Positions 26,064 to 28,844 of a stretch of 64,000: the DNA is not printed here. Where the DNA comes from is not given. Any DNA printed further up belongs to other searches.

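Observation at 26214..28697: Single polypeptide fusing a GT31/Fringe-like glycosyltransferase domain to a Pvg1/CsaB-type pyruvyltransferase domain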

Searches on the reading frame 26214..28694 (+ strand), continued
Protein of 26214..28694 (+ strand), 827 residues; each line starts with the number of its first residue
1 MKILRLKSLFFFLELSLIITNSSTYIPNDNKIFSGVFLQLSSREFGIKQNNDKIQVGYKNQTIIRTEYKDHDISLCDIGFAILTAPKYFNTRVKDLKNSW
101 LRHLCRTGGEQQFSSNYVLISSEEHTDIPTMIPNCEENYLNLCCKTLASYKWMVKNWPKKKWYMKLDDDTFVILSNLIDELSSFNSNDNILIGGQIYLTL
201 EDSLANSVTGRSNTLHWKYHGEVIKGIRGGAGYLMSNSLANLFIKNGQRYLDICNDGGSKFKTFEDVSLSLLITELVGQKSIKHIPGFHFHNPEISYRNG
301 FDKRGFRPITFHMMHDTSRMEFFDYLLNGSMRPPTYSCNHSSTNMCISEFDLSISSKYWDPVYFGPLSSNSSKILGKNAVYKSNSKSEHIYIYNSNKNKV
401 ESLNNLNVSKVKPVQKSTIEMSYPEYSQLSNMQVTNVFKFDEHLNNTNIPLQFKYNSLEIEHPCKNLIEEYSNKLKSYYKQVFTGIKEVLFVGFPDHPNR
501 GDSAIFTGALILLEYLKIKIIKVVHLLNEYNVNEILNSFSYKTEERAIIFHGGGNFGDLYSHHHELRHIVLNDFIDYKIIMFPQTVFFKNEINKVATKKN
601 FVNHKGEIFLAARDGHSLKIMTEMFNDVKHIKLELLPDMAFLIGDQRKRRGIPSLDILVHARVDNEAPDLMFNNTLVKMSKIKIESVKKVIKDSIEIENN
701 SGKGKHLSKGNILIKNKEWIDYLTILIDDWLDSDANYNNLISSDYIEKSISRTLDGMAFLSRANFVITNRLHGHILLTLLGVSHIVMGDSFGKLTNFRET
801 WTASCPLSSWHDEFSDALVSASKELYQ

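Call 49: find_encoding_contigs(protein=P0018, flank=10000, max_places=2)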
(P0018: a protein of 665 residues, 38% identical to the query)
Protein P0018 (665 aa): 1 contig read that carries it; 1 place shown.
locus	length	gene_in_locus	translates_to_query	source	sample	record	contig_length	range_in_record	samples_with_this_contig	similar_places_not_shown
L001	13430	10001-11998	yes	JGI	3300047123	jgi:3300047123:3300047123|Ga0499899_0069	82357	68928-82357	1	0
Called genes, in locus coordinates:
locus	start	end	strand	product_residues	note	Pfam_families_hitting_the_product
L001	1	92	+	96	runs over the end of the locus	-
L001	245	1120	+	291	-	-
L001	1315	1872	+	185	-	-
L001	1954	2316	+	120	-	PF02201:SWIB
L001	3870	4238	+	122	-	-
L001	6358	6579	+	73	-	-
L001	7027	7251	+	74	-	PF12234:Rav1p_C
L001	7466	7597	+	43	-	PF12234:Rav1p_C (weak)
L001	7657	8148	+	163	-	-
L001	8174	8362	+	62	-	-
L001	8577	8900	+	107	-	-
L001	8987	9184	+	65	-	-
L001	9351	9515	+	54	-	-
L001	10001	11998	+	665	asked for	PF02434:Fringe, PF04230:PS_pyruv_trans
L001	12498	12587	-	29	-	-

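Call 58: predict_structure(alignment_id=A1)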
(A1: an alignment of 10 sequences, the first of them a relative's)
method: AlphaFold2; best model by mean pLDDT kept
length: 827 residues; sequences in the alignment: 10
mean_pLDDT: 49.4   pTM: 0.41
mean pLDDT of the five models: 49.4, 46.4, 46.1, 43.1, 38.7
residues with pLDDT >= 90: 26; 70-90: 168; 50-70: 168; < 50: 465
segments of 3 or more residues with pLDDT < 50: 1-9, 17-153, 155-162, 166-169, 186-196, 202-219, 225-234, 248-460, 497-500, 552-554, 639-654, 702-715, 730-743
pLDDT, mean of each block of 10 residues (from residue 1): 41 50 37 29 24 23 23 27 27 30 26 23 25 25 41 47 49 59 50 50 39 42 44 47 53 35 35 41 28 23 23 24 27 25 24 22 25 27 38 42 42 23 24 27 29 32 67 75 89 60 59 74 77 89 89 61 82 91 75 87 90 76 87 69 35 56 67 81 81 71 39 46 59 37 50 55 71 67 71 55 71 85 70
secondary structure, 60 per line:
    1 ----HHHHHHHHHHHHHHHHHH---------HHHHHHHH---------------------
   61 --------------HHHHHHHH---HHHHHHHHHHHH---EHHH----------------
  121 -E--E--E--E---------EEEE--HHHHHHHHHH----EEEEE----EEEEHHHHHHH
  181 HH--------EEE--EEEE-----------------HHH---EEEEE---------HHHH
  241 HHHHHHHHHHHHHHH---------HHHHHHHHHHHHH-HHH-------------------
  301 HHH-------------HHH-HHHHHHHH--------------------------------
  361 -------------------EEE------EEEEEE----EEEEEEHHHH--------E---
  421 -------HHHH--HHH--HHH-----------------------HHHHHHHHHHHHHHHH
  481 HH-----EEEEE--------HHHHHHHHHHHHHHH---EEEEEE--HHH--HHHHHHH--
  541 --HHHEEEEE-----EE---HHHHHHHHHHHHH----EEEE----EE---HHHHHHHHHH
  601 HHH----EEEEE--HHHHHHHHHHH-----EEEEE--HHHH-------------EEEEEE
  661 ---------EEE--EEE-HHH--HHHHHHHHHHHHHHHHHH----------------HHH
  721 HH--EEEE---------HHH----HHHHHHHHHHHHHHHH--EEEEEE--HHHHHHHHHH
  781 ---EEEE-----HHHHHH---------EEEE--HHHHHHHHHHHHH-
elements in order (helices of 4 or more, strands of 3 or more residues): H5-22 H32-39 H75-82 H86-97 E141-144 H147-156 E161-165 E170-173 H174-182 E191-193 E196-199 E223-227 H237-255 H265-277 H321-328 E380-382 E389-394 E399-404 H405-408 H428-431 H465-482 E488-492 H501-515 E519-524 H532-538 E546-550 H561-573 E578-581 H591-603 E608-612 H615-625 E631-635 H638-641 E655-660 E670-672 E675-677 H684-701 H718-722 E725-728 H745-760 E763-768 H771-780 E784-787 H793-798 E808-811 H814-826

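Call 63: search_protein_families(library=pfam, proteins=[P0025, P0043, P0065, P0079, P0112, P0156, P0035, P0034], max_evalue=0.0001)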
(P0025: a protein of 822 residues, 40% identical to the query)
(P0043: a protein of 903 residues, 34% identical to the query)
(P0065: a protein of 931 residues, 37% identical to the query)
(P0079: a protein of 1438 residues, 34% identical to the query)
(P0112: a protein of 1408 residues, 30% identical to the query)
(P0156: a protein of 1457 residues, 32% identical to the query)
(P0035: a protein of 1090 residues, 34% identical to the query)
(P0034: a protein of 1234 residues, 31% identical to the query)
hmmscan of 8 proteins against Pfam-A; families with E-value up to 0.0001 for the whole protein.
P0025 (822 aa): 1 family
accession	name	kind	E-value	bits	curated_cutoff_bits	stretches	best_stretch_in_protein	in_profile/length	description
PF04230.19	PS_pyruv_trans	-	5e-26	92.7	25.3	1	180-443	1-278/280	Polysaccharide pyruvyl transferase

P0043 (903 aa): 2 families
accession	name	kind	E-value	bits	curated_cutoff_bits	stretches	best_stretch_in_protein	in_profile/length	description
PF01501.26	Glyco_transf_8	-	7.4e-26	91.7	24.3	1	596-848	1-251/253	Glycosyl transferase family 8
PF04230.19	PS_pyruv_trans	-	2.9e-22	80.3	25.3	1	225-458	59-279/280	Polysaccharide pyruvyl transferase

P0065 (931 aa): 3 families
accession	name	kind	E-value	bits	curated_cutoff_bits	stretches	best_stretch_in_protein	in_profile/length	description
PF04230.19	PS_pyruv_trans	-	1.2e-22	81.6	25.3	1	633-893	1-279/280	Polysaccharide pyruvyl transferase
PF01943.22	Polysacc_synt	-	1.6e-18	67.6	28.2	1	72-348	4-269/274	Polysaccharide biosynthesis protein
PF13440.11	Polysacc_synt_3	-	3.8e-15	56.3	23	1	95-393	3-285/293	Polysaccharide biosynthesis protein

P0079 (1438 aa): 23 families
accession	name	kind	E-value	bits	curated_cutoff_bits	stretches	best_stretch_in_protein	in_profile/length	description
PF00515.34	TPR_1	-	4.1e-67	219.9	27.8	5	344-377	1-34/34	Tetratricopeptide repeat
PF13414.12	TPR_11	-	7.8e-63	208.4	26.8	6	352-391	2-41/42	TPR repeat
PF07719.23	TPR_2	-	1.5e-55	181.2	27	3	344-377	1-34/34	Tetratricopeptide repeat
PF13181.12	TPR_8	-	3.6e-46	151.8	25.7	2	344-377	1-34/34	Tetratricopeptide repeat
PF13431.12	TPR_17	-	3.2e-42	139.7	24.4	2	163-194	2-33/34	Tetratricopeptide repeat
PF13424.12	TPR_12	-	2.9e-39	133.5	30.1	5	309-374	2-75/77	Tetratricopeptide repeat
PF13432.12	TPR_16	-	8.8e-39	132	32.7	6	318-377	5-64/65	Tetratricopeptide repeat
PF14559.12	TPR_19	-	4.6e-38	129.8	25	5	321-381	2-62/68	Tetratricopeptide repeat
PF13176.12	TPR_7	-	7.6e-33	110.2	27.9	1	346-376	1-31/36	Tetratricopeptide repeat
PF13428.12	TPR_14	-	2.4e-30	102.3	23.5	1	346-386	3-43/44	Tetratricopeptide repeat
PF13374.12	TPR_10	-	4.9e-27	93.5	27.5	1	348-373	6-31/42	Tetratricopeptide repeat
PF04230.19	PS_pyruv_trans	-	1.4e-23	84.6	25.3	1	924-1189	1-280/280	Polysaccharide pyruvyl transferase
PF13844.12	Glyco_transf_41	-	7.5e-22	77.7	25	2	668-849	354-527/543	Glycosyl transferase family 41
PF07721.20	TPR_4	-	8.9e-16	57.3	27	0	344-369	1-26/26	Tetratricopeptide repeat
PF13371.12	TPR_9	-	3.9e-15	56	35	0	182-245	3-66/73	Tetratricopeptide repeat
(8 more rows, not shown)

P0112 (1408 aa): 15 families
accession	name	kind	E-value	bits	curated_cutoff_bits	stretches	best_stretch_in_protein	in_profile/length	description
PF13844.12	Glyco_transf_41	-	8.6e-26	90.7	25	2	453-631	355-525/543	Glycosyl transferase family 41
PF04230.19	PS_pyruv_trans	-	2e-22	80.9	25.3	1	701-968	1-279/280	Polysaccharide pyruvyl transferase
PF05711.17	TylF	-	4.3e-22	79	23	1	1033-1211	73-242/264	Macrocin-O-methyltransferase (TylF)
PF13181.12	TPR_8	-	7e-11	41.8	25.7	0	159-188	5-34/34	Tetratricopeptide repeat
PF07719.23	TPR_2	-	3.3e-10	39.7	27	1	92-119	6-33/34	Tetratricopeptide repeat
PF13428.12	TPR_14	-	4.9e-10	39.5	23.5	0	20-60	2-42/44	Tetratricopeptide repeat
PF00515.34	TPR_1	-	1.5e-09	37.7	27.8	0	92-119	6-33/34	Tetratricopeptide repeat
PF13424.12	TPR_12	-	8.2e-09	36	30.1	1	55-117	5-75/77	Tetratricopeptide repeat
PF13432.12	TPR_16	-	1.1e-08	35.8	32.7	1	66-121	10-65/65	Tetratricopeptide repeat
PF13414.12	TPR_11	-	8.4e-08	32.2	26.8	0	165-188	4-27/42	TPR repeat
PF14559.12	TPR_19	-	1e-07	32.6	25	1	30-90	2-62/68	Tetratricopeptide repeat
PF13578.12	Methyltransf_24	-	4.3e-06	28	26.3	1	1057-1198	2-105/105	Methyltransferase domain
PF13431.12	TPR_17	-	1.1e-05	25.8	24.4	0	77-107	3-33/34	Tetratricopeptide repeat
PF13371.12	TPR_9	-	1.5e-05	25.3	35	0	77-128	19-69/73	Tetratricopeptide repeat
PF13429.12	TPR_15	-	4.3e-05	23.5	26.2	0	26-142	153-269/280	Tetratricopeptide repeat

P0156 (1457 aa): 4 families
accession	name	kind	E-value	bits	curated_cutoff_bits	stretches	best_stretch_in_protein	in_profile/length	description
PF03407.22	Nucleotid_trans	-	6.1e-26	92.1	22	1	977-1177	3-208/208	Nucleotide-diphospho-sugar transferase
PF04230.19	PS_pyruv_trans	-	1.1e-22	81.7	25.3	1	581-823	1-279/280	Polysaccharide pyruvyl transferase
PF01762.27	Galactosyl_T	-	6.3e-06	26.5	23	1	56-154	1-103/195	Galactosyltransferase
PF23914.1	TPR_CcmH_CycH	-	3.6e-05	24.1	42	1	428-472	42-86/158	Cytochrome c-type biogenesis protein H TPR domain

P0035 (1090 aa): 1 family
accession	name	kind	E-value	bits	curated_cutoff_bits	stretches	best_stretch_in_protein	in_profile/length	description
PF04230.19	PS_pyruv_trans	-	7e-39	134.9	25.3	2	41-250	59-278/280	Polysaccharide pyruvyl transferase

P0034 (1234 aa): 3 families
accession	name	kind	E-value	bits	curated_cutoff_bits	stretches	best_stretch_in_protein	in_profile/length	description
PF01762.27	Galactosyl_T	-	1.5e-246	811.7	23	6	3-191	1-193/195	Galactosyltransferase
PF02434.22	Fringe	-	4.2e-06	26.7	21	0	1062-1097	83-118/250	Fringe-like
PF13480.13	Acetyltransf_6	-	1.1e-05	26.1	22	0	1038-1064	100-126/143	Acetyltransferase (GNAT) domain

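Call 65: find_encoding_contigs(protein=P0058, flank=8000, max_places=2)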
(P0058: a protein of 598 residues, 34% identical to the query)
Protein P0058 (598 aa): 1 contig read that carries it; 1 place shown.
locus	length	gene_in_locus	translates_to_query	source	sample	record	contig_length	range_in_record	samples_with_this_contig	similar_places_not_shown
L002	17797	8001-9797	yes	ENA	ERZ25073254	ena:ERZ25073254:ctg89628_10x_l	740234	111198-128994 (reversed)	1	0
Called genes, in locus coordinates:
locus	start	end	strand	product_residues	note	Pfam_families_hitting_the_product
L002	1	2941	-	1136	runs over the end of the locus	PF16403:Bact_surface_Ig-like (faint)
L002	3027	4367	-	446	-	PF03349:Toluene_X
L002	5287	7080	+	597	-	PF00515:TPR_1 (faint), PF23914:TPR_CcmH_CycH (weak), PF13432:TPR_16 (weak), PF13414:TPR_11, PF14559:TPR_19 (weak), PF12895:ANAPC3 (weak), PF00685:Sulfotransfer_1, PF13469:Sulfotransfer_3, +11 more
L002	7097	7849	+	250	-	-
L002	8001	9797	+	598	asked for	PF04230:PS_pyruv_trans, PF13847:Methyltransf_31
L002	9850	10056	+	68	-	-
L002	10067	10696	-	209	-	PF13759:2OG-FeII_Oxy_5 (weak)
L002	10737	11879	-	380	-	-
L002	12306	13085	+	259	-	-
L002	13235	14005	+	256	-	-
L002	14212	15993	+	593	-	PF00515:TPR_1 (faint), PF07719:TPR_2 (faint), PF13181:TPR_8 (faint), PF13371:TPR_9 (faint), PF13414:TPR_11 (faint), PF23914:TPR_CcmH_CycH (weak), PF13432:TPR_16 (weak), PF13844:Glyco_transf_41, +6 more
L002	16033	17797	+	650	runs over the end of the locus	PF14559:TPR_19, PF13432:TPR_16 (weak), PF23914:TPR_CcmH_CycH (weak), PF12895:ANAPC3 (weak), PF13424:TPR_12 (weak), PF13414:TPR_11 (weak), PF00515:TPR_1, PF13844:Glyco_transf_41, +9 more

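Call 71: find_encoding_contigs(protein=P0156, flank=5000, max_places=2)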
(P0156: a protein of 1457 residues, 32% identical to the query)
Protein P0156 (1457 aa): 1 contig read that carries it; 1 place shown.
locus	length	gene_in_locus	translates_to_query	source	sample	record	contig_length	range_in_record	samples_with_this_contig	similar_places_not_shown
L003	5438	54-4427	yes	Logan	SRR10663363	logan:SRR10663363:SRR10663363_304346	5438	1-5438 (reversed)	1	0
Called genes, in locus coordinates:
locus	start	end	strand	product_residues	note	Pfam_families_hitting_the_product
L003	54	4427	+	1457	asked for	PF01762:Galactosyl_T (weak), PF04230:PS_pyruv_trans, PF03407:Nucleotid_trans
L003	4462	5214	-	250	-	-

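Call 72: find_encoding_contigs(protein=P0020, flank=5000, max_places=2)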
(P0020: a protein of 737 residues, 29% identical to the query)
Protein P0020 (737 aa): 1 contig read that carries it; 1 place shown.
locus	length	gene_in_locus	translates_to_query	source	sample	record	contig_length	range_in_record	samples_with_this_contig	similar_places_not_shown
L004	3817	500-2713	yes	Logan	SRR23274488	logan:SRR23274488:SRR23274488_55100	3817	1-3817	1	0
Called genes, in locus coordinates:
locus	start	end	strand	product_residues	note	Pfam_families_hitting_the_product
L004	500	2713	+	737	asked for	PF02434:Fringe (weak), PF04230:PS_pyruv_trans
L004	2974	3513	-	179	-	-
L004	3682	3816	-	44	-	?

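Call 81: find_homologous_proteins(query=P0019, max_evalue=0.001)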
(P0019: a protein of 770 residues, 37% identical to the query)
Query P0019 (770 aa): 1 proteins with E <= 0.001 among 6353 candidates.
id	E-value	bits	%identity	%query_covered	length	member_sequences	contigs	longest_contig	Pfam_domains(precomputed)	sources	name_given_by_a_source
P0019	0.0e+0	1791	100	100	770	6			PF04230.20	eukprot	eukprot:GHVR01078187.1.p1 GENE.GHVR01078187.1~~GHVR01078187.1.p1 ORF type:complete len:771 (+),score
